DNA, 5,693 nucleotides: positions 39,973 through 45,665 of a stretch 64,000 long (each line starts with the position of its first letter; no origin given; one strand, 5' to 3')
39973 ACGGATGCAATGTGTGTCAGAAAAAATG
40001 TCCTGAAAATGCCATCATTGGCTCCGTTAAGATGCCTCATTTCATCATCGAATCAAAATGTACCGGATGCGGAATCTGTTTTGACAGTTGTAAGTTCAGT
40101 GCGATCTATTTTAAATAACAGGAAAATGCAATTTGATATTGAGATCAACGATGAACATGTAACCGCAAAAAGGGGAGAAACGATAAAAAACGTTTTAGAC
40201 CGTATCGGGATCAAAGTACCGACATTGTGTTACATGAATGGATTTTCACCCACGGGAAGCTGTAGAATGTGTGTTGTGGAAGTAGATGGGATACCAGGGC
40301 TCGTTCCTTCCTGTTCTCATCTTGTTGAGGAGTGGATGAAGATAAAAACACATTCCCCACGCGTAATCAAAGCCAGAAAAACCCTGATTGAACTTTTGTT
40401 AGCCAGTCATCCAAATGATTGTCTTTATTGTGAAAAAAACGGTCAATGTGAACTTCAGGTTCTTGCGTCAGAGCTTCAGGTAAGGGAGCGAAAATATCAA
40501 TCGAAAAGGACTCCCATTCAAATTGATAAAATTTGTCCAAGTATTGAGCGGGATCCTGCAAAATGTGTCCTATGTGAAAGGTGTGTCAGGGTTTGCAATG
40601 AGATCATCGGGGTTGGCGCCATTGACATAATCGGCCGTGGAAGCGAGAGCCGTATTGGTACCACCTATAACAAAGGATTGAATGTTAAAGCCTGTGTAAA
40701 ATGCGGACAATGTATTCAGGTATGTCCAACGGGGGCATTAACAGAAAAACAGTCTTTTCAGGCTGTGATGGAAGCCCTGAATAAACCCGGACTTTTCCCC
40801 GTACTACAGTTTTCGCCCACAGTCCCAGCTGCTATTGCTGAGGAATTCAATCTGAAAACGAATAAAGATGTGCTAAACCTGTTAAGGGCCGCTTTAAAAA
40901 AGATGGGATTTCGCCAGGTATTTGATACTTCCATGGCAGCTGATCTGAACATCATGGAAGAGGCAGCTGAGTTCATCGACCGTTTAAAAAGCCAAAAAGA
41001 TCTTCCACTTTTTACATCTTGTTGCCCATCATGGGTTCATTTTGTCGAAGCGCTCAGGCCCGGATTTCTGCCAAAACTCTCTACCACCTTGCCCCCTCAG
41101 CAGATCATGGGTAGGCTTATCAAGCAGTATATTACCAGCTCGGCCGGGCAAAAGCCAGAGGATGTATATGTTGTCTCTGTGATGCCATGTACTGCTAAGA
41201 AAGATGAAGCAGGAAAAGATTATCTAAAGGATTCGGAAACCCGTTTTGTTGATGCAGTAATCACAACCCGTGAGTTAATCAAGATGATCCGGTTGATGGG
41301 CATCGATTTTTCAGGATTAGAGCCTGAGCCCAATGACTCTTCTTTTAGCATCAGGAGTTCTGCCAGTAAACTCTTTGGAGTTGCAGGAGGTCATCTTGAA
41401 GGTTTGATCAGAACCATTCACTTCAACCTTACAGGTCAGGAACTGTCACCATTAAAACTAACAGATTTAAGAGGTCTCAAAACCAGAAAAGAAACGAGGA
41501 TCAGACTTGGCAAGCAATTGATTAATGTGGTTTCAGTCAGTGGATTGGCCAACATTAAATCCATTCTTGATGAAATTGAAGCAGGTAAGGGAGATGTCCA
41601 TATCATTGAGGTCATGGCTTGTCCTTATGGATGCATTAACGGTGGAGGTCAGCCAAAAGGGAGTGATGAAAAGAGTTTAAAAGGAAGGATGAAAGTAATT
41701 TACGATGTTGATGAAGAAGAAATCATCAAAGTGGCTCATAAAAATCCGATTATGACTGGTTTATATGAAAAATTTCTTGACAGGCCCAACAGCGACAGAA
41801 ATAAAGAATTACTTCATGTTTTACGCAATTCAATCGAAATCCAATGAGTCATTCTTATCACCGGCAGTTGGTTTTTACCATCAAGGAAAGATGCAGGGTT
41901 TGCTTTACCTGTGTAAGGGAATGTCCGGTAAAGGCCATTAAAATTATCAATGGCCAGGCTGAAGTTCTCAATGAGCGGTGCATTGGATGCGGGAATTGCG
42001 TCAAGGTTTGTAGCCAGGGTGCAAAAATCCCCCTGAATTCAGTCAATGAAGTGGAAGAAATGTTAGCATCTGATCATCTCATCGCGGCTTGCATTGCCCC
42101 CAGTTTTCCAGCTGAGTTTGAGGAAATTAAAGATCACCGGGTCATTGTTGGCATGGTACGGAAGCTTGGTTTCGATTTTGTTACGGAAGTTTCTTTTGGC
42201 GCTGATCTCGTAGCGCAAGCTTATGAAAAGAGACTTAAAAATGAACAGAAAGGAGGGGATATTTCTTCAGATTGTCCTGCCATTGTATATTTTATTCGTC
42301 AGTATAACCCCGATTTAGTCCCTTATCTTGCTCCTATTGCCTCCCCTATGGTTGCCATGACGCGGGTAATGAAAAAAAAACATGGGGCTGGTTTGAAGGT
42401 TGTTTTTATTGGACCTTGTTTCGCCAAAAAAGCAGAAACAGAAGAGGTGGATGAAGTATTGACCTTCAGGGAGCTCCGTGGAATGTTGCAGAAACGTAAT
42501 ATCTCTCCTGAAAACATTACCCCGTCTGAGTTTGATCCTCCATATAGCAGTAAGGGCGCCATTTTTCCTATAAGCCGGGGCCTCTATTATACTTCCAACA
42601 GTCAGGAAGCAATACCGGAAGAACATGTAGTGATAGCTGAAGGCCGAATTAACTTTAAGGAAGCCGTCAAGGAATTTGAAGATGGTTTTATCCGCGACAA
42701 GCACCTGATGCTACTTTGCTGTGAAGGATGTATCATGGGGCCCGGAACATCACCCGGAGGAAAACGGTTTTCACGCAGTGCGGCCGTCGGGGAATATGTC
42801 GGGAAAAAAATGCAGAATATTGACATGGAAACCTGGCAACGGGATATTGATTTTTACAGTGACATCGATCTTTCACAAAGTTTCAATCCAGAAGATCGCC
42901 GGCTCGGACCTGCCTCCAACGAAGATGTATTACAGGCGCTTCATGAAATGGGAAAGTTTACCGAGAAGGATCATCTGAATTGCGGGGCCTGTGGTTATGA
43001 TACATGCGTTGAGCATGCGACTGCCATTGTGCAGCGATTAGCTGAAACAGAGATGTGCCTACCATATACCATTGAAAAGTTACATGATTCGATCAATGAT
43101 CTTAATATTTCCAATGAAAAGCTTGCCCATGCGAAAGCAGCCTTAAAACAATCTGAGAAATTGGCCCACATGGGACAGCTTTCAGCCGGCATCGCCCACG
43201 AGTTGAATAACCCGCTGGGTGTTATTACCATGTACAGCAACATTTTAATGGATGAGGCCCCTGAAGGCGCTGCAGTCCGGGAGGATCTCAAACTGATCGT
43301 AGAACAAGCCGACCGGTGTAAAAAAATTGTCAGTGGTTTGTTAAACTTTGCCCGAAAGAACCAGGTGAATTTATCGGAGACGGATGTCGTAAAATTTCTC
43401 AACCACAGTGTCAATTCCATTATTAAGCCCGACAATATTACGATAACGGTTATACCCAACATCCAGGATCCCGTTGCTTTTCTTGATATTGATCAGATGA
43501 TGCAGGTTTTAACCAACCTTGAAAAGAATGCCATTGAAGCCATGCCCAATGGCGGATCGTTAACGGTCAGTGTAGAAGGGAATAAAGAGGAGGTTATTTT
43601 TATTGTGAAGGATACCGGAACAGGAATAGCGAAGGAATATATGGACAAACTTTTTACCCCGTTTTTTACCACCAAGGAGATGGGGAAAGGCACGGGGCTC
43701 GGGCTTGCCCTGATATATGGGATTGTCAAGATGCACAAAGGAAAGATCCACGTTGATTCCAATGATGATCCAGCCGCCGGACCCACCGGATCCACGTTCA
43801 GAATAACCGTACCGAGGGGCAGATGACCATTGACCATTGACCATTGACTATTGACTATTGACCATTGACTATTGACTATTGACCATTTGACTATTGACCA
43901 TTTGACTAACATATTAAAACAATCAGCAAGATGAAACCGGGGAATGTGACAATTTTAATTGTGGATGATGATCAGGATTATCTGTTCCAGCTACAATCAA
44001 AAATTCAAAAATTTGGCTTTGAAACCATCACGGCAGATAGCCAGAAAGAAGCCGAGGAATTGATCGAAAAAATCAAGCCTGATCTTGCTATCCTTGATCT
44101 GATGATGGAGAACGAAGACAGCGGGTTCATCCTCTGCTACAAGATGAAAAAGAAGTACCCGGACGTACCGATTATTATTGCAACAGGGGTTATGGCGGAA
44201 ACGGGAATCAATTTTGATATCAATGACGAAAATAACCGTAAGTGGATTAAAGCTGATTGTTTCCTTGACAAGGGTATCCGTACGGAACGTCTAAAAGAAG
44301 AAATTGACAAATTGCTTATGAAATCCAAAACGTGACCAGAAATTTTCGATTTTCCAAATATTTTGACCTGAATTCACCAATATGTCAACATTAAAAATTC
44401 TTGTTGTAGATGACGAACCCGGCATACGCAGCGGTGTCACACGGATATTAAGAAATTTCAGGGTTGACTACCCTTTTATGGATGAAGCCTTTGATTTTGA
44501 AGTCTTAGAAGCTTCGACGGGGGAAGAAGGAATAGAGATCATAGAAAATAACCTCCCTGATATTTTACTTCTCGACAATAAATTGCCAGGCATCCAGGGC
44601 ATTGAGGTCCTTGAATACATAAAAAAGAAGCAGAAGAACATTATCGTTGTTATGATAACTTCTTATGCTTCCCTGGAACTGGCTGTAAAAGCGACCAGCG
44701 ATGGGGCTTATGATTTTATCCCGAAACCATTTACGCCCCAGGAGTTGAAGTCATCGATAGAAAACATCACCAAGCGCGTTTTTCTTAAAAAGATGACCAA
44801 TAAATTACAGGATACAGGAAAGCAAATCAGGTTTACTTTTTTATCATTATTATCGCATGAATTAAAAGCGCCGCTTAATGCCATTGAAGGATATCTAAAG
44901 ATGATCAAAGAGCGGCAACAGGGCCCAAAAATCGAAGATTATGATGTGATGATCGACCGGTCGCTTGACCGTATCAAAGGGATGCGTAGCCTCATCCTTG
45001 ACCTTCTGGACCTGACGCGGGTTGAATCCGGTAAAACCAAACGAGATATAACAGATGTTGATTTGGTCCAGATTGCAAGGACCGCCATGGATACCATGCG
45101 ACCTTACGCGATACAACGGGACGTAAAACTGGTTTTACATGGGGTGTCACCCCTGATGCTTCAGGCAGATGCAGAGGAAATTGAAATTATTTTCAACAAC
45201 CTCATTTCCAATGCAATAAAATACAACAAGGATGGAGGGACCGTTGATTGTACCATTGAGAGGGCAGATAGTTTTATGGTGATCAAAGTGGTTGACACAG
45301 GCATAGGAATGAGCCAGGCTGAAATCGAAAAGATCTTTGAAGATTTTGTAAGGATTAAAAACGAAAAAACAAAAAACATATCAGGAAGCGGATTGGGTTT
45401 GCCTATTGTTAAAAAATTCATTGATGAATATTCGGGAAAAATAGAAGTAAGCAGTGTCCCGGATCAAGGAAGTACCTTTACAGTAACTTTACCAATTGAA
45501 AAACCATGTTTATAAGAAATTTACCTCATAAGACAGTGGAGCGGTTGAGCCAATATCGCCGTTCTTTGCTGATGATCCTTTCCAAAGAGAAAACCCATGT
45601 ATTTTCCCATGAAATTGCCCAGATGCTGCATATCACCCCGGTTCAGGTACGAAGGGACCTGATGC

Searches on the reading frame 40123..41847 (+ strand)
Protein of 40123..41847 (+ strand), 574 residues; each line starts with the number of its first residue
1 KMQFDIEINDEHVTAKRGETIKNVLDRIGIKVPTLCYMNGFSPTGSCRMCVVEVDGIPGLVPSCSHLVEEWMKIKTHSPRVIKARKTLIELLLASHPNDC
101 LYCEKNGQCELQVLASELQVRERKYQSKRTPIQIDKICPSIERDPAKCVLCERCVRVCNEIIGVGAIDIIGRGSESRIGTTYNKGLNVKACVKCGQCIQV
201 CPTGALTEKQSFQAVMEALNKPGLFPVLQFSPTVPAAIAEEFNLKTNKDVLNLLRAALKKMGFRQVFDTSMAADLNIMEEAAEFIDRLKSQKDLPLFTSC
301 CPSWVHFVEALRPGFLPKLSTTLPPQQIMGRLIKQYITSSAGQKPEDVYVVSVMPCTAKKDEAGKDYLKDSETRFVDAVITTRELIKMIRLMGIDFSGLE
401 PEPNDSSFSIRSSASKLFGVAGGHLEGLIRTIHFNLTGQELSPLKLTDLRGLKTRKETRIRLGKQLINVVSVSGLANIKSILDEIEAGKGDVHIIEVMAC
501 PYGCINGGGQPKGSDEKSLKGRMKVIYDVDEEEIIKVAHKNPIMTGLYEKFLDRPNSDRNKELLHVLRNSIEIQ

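Call 6: search_protein_families(library=pfam, proteins=[window:40123-41847:+])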
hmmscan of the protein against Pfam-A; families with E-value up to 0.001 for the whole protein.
window:40123-41847:+ (574 aa): 14 families
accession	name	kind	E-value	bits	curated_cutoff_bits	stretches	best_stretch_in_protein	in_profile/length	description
PF02906.19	Fe_hyd_lg_C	-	6.9e-81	271.9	22.1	1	227-508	4-245/245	Iron only hydrogenase large subunit, C-terminal domain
PF13510.11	Fer2_4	-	9.4e-17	61.3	22.8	1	4-78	4-81/82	2Fe-2S iron-sulfur cluster binding domain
PF10588.14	NADH-G_4Fe-4S_3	-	5.2e-16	58.3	27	1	85-123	1-39/40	NADH-ubiquinone oxidoreductase-G iron-sulfur binding region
PF22117.2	Fer4_Nqo3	-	1.1e-11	45.1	27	1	139-207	2-67/67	NADH-quinone oxidoreductase subunit 3, ferredoxin-like domain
PF02256.22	Fe_hyd_SSU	-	1.3e-10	41.6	24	1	518-565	3-50/56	Iron hydrogenase small subunit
PF12838.12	Fer4_7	-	4.5e-09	37.1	27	1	147-205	1-52/52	4Fe-4S dicluster domain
PF13237.11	Fer4_10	-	7.2e-07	29.5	25.5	1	141-202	2-53/53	4Fe-4S dicluster domain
PF00037.32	Fer4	-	1.7e-06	28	21.1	1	189-207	6-24/24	4Fe-4S binding domain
PF12837.12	Fer4_6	-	1.2e-05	25.5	25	1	141-160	2-21/24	4Fe-4S binding domain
PF13484.11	Fer4_16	-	1.6e-05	26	30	1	191-213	2-25/66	4Fe-4S double cluster binding domain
PF13187.11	Fer4_9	-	3.5e-05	24.2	27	1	188-205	34-51/52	4Fe-4S dicluster domain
PF00111.32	Fer2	-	0.0001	22.6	21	1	9-55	4-48/77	2Fe-2S iron-sulfur cluster binding domain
PF13183.11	Fer4_8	-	0.00081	20.3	27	0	188-211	2-25/68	4Fe-4S dicluster domain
PF14697.11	Fer4_21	-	0.00095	19.7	35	1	144-205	4-56/59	4Fe-4S dicluster domain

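Call 38: search_protein_families(library=ncbifam, proteins=[window:40123-41847:+], max_evalue=1e-10)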
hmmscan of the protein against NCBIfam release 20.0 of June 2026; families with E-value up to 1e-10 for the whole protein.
window:40123-41847:+ (574 aa): 9 families
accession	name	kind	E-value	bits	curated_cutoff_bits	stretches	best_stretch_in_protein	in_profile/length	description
NF040763.1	FeFe_hydrog_A6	exception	5.8e-199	662.2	765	1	5-566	2-566/571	NADH-dependent [FeFe] hydrogenase, group A6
NF040762.1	Hydr_FeFe_Clost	exception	2e-140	469.1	900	1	6-566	3-569/572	ferredoxin hydrogenase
TIGR02512.1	FeFe_hydrog_A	subfamily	5.2e-124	413.9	405.95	1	140-512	1-374/375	[FeFe] hydrogenase, group A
NF005745.0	PRK07569.1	equivalog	2.5e-60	203.8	333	1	6-216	6-217/238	bidirectional hydrogenase complex protein HoxU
TIGR04105.1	FeFe_hydrog_B1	subfamily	1.5e-49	169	450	1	144-454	140-428/462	monomeric [FeFe] hydrogenase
TIGR01973.1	NuoG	equivalog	3.4e-49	168.2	470.05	1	6-210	1-202/606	NADH-quinone oxidoreductase subunit NuoG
NF006305.0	PRK08493.1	equivalog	7.3e-46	156.6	591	1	5-210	3-225/819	NADH-quinone oxidoreductase subunit G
NF005895.0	PRK07860.1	equivalog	2.1e-37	128.6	802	1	6-209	20-223/811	NADH-quinone oxidoreductase subunit G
NF009454.0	PRK12814.1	equivalog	9e-21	73.9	916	1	5-101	5-101/657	putative NADPH-dependent glutamate synthase small subunit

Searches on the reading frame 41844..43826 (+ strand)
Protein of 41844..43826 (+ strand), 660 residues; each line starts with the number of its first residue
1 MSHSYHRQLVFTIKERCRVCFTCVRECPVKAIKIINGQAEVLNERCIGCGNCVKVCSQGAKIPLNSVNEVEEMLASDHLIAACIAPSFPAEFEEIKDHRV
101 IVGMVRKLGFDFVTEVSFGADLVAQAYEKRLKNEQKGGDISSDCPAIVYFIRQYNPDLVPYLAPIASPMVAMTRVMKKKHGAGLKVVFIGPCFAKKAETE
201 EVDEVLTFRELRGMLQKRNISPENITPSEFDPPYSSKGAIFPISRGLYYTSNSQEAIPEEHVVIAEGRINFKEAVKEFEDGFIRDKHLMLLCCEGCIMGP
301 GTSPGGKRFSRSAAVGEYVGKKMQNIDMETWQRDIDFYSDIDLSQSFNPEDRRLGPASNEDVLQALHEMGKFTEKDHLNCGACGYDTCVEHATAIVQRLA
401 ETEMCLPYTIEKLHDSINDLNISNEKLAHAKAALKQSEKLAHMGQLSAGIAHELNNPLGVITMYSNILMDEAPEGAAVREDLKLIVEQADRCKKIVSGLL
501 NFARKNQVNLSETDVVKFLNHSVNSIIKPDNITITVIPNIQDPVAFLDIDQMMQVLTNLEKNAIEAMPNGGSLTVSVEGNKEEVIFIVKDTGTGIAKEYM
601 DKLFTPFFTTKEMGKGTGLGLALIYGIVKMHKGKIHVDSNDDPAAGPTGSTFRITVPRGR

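Call 6: search_protein_families(library=pfam, proteins=[window:41844-43826:+])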
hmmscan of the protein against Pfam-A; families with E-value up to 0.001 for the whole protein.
window:41844-43826:+ (660 aa): 13 families
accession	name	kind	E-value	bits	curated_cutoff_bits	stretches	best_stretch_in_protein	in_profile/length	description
PF02906.19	Fe_hyd_lg_C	-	1e-43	150.2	22.1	1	80-300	3-245/245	Iron only hydrogenase large subunit, C-terminal domain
PF02518.31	HATPase_c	-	4.7e-24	85.4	26.4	1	548-658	2-109/111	Histidine kinase-, DNA gyrase B-, and HSP90-like ATPase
PF00512.31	HisKA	-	9.3e-14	51.7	26.9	1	443-506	2-64/66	His Kinase A (phospho-acceptor) domain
PF04060.18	FeS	-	9.2e-09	35.3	23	1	378-407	4-33/33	Putative Fe-S cluster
PF13237.11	Fer4_10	-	9.5e-08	32.3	25.5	1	13-56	5-52/53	4Fe-4S dicluster domain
PF14501.12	HATPase_c_5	-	3.5e-07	30.5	22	1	552-642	6-93/102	GHKL domain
PF13187.11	Fer4_9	-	2.4e-06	27.9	27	1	16-60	1-51/52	4Fe-4S dicluster domain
PF00037.32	Fer4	-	3.2e-06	27.2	21.1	1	41-60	3-22/24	4Fe-4S binding domain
PF12838.12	Fer4_7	-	7.6e-06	26.7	27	1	16-60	1-52/52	4Fe-4S dicluster domain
PF25160.1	LdpA_Fe-S-bd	-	1.1e-05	25.6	27.6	1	23-58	9-40/49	LdpA Fe-S cluster-binding domain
PF12837.12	Fer4_6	-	1.8e-05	24.9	25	0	41-57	4-20/24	4Fe-4S binding domain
PF12797.12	Fer4_2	-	8.6e-05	22.7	24.5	0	43-57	7-21/22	4Fe-4S binding domain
PF14697.11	Fer4_21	-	0.00025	21.5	35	1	14-57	5-52/59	4Fe-4S dicluster domain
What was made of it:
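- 41844..45515 (+): Co-directional signalling genes: HydS-like hydrogenase domain fused to a histidine kinase (41844-43826), receiver-only response regulator (43931-44335), hybrid kinase/receiver (44382-45515). Pfam (call 6).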

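Call 38: search_protein_families(library=ncbifam, proteins=[window:41844-43826:+], max_evalue=1e-10)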
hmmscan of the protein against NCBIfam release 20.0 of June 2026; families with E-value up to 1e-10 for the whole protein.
window:41844-43826:+ (660 aa): 71 families (the best 25 are shown)
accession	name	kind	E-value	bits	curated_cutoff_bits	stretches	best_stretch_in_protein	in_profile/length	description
NF008468.0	PRK11360.1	equivalog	6.3e-52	176.8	646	1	430-658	383-608/616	two-component system sensor histidine kinase AtoS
NF007688.0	PRK10364.1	equivalog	1.6e-51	175.5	479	1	431-657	228-450/460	two-component system sensor histidine kinase ZraS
TIGR04105.1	FeFe_hydrog_B1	subfamily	6.7e-49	166.8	450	1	22-302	165-458/462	monomeric [FeFe] hydrogenase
NF046020.1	HisKinCckABruc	equivalog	3.3e-44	151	1000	1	432-658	469-707/868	cell cycle histidine kinase CckA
NF010411.0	PRK13837.1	equivalog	1.9e-39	135.3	647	1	428-658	435-675/828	two-component system VirA-like sensor kinase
NF046026.1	HisKinCckACaul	equivalog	3.2e-34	118.1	1000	1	430-657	289-531/678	cell cycle histidine kinase CckA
NF038348.1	T2SS_HK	subfamily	4.8e-34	117.7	450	1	486-657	405-572/574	histidine kinase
NF053867.1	SprKinKinDBac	equivalog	7.1e-34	117.1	775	1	436-657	279-496/500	sporulation kinase KinD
NF047497.1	HK_LIC_12097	equivalog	2e-33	115.6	500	1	437-642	144-356/367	LIC_12097 family sensor histidine kinase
NF033092.0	HK_WalK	equivalog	7.4e-31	107.4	725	1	447-657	376-593/594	cell wall metabolism sensor histidine kinase WalK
NF010076.0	PRK13557.1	subfamily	9.9e-31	106.8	631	1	420-657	142-393/540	histidine kinase famiy protein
NF046044.1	PnpS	equivalog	1.4e-30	106.6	400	1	448-657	175-390/390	two-component system histidine kinase PnpS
NF052574.1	HisKinEspCMyxo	equivalog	2.4e-29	102.1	1200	1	431-657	405-636/785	serine histidine kinase EspC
NF047466.1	hybrid_RR_LvrB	exception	8.5e-29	100.9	500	1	430-640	139-363/377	hybrid histidine kinase/response regulator LvrB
NF052573.1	HisKinEspAMyxo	equivalog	2.7e-28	98.5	1400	1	429-656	370-609/755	serine histidine kinase EspA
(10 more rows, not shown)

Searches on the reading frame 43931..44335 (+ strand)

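Call 6: search_protein_families(library=pfam, proteins=[window:43931-44335:+])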
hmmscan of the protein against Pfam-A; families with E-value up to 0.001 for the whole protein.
window:43931-44335:+ (134 aa): 1 family
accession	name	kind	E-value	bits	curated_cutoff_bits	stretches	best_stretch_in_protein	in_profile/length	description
PF00072.30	Response_reg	-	4.9e-16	59.3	30.2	1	8-124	1-109/111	Response regulator receiver domain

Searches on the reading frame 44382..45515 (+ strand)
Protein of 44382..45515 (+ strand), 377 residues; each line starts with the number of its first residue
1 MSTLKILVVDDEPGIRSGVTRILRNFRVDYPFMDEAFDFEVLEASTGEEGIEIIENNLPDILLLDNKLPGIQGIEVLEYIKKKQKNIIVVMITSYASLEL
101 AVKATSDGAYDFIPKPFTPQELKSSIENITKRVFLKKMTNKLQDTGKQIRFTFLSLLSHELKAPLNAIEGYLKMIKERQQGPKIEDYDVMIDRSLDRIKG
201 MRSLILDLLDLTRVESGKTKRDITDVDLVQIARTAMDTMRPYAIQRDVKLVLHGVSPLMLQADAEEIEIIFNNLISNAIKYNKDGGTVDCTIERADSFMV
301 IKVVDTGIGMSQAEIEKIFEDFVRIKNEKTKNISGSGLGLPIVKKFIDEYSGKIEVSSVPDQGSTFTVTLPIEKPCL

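Call 6: search_protein_families(library=pfam, proteins=[window:44382-45515:+])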
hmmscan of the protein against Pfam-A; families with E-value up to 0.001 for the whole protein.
window:44382-45515:+ (377 aa): 5 families
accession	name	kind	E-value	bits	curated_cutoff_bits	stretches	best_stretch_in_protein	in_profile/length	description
PF02518.31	HATPase_c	-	1.3e-27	96.9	26.4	1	263-373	2-110/111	Histidine kinase-, DNA gyrase B-, and HSP90-like ATPase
PF00072.30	Response_reg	-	1.8e-25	89.7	30.2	1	6-126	1-110/111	Response regulator receiver domain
PF00512.31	HisKA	-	2.5e-12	47.1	26.9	1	152-217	4-66/66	His Kinase A (phospho-acceptor) domain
PF13581.12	HATPase_c_2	-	8.1e-07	29.5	27.4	1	261-351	26-113/127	Histidine kinase-like ATPase domain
PF14501.12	HATPase_c_5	-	4.3e-06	27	22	1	266-358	5-90/102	GHKL domain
